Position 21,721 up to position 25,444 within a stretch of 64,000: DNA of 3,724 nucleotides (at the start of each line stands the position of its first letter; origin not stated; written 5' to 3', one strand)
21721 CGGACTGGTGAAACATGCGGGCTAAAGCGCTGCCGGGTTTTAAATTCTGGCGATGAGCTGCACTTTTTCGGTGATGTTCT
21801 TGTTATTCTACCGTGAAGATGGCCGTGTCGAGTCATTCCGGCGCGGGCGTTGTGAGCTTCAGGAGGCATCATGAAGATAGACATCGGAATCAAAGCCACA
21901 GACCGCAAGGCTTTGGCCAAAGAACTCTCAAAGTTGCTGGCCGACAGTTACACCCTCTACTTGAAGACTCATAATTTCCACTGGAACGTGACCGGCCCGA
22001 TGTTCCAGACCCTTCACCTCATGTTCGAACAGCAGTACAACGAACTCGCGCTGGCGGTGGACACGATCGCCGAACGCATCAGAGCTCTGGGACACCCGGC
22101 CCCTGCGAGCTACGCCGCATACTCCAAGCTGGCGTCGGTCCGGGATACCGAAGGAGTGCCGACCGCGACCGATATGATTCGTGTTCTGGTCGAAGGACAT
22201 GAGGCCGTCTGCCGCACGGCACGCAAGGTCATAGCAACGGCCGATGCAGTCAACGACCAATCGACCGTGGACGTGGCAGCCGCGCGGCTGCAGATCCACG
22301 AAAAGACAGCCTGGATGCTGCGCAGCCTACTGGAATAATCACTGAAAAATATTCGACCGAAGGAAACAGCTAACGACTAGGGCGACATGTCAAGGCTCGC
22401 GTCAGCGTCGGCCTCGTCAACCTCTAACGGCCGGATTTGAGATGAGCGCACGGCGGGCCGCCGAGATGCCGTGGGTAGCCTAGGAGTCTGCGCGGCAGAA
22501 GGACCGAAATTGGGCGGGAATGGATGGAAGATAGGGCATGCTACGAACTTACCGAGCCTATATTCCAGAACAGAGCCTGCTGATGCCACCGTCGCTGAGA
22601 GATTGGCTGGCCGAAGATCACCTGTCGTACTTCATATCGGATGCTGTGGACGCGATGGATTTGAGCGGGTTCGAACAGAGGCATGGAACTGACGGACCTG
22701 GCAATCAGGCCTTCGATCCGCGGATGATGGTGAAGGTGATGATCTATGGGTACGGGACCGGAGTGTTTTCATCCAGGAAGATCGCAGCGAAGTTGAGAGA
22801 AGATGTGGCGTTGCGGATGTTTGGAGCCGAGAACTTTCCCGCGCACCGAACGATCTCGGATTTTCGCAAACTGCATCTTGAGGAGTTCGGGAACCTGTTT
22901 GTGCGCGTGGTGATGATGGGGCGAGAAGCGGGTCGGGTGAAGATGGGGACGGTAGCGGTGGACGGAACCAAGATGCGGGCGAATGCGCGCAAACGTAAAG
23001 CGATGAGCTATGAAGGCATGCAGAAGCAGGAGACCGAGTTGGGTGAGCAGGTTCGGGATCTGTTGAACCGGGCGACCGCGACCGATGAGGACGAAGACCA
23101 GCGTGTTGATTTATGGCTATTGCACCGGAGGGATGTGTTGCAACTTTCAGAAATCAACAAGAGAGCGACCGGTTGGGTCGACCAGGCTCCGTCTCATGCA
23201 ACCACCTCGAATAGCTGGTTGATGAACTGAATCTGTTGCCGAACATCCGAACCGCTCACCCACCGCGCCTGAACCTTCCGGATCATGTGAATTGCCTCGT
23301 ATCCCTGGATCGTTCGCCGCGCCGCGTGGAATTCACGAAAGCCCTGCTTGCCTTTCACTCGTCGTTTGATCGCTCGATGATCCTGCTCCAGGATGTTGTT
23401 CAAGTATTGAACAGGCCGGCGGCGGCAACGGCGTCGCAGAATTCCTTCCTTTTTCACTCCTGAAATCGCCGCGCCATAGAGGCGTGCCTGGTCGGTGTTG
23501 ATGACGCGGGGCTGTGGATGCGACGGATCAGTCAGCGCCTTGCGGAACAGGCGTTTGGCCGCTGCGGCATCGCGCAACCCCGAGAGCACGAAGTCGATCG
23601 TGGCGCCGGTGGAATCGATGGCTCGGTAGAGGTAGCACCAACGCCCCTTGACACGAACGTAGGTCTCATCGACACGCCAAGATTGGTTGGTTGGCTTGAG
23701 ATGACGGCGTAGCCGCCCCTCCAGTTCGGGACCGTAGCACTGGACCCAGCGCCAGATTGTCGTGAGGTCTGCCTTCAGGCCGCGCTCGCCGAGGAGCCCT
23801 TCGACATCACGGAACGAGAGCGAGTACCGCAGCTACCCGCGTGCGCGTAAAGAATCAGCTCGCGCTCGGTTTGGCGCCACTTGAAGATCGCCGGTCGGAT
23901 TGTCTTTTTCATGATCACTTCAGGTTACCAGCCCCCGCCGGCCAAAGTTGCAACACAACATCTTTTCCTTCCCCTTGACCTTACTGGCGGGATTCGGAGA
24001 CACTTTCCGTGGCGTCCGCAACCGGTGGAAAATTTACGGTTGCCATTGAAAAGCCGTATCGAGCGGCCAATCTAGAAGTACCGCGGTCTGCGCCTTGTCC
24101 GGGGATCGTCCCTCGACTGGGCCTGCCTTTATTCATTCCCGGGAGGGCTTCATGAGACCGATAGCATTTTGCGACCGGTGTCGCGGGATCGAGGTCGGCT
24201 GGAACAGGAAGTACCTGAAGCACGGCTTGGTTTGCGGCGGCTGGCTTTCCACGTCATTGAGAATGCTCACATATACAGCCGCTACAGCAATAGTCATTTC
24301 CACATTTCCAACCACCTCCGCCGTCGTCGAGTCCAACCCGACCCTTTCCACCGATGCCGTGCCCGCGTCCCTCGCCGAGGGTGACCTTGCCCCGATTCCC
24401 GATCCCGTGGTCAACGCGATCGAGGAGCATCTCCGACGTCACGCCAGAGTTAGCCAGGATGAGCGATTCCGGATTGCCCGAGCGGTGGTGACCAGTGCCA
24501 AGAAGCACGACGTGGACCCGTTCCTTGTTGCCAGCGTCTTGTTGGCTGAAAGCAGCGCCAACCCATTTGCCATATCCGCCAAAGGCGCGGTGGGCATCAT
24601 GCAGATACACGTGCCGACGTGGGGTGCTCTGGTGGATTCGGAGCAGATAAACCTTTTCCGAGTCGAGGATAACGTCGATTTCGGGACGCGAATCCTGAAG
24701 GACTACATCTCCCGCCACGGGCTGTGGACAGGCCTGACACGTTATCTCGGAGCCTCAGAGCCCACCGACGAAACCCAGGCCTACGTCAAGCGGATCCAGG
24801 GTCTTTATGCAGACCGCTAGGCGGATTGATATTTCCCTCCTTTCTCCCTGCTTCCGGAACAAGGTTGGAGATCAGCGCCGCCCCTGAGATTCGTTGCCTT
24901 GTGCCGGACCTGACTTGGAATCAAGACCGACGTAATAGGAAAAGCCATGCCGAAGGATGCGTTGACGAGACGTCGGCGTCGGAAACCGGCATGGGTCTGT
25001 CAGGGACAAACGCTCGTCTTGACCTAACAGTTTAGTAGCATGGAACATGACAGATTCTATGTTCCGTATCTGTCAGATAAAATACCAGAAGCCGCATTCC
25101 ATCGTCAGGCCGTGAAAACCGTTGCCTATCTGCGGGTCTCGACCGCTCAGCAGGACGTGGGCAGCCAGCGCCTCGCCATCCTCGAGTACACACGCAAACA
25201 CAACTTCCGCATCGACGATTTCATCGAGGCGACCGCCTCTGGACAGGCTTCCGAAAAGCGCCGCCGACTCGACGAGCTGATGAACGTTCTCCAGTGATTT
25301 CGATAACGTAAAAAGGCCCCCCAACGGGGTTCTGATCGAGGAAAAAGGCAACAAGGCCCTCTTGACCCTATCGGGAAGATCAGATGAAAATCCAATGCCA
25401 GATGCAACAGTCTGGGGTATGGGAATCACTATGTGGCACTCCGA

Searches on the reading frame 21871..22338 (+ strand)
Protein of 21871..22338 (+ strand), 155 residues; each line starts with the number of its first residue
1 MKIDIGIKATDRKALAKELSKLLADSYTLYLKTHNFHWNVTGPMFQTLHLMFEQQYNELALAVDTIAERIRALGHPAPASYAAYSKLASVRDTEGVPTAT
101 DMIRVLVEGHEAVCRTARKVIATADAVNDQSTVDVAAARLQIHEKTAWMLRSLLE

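Call 23: search_protein_families(library=pfam, proteins=[window:21871-22338:+], max_evalue=0.001)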
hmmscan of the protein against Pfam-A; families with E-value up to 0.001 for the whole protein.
window:21871-22338:+ (155 aa): 2 families
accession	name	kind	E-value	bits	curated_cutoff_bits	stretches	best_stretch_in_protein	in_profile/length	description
PF00210.30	Ferritin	-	8.1e-27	94.3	24.5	1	17-155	2-137/142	Ferritin-like domain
PF20686.2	CsoSCA_cat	-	0.00084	19.3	21.5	0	23-147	73-190/236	Carboxysome Shell Carbonic Anhydrase, catalytic domain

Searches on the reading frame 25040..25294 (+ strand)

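Call 94: search_protein_families(library=pfam, proteins=[window:25040-25294:+], max_evalue=0.5)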
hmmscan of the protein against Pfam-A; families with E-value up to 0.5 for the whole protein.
window:25040-25294:+ (85 aa): 2 families
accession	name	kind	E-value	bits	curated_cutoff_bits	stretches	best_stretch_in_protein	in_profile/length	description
PF00239.26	Resolvase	-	1.9e-10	41.5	23.3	1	28-84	2-59/145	Resolvase, N terminal domain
PF18430.7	DBD_HTH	-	0.3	11.3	25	0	73-84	4-15/35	Putative DNA-binding domain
